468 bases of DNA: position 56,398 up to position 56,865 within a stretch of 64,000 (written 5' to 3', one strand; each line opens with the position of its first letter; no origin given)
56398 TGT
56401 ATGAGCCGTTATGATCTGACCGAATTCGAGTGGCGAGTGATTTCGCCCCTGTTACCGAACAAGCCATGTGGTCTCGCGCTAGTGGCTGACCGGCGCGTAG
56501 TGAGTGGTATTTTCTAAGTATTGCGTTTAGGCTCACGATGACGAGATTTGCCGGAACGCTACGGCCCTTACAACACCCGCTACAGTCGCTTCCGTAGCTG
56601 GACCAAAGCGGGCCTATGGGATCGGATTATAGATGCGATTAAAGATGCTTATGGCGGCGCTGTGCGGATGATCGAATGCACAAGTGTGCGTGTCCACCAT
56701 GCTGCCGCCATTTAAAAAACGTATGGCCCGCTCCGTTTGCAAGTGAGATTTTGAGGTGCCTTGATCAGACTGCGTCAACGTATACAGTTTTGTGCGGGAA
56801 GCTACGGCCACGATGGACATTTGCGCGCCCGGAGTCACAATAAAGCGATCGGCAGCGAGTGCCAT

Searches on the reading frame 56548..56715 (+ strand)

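Call 74: search_protein_families(library=pfam, proteins=[window:56548-56715:+], max_evalue=0.1)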
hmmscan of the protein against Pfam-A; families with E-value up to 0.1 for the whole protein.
window:56548-56715:+ (55 aa): 1 family
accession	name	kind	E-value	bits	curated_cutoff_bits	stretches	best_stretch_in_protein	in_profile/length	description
PF13340.11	DUF4096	-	2e-07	31.6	34.3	1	1-27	49-75/76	Putative transposase of IS4/5 family (DUF4096)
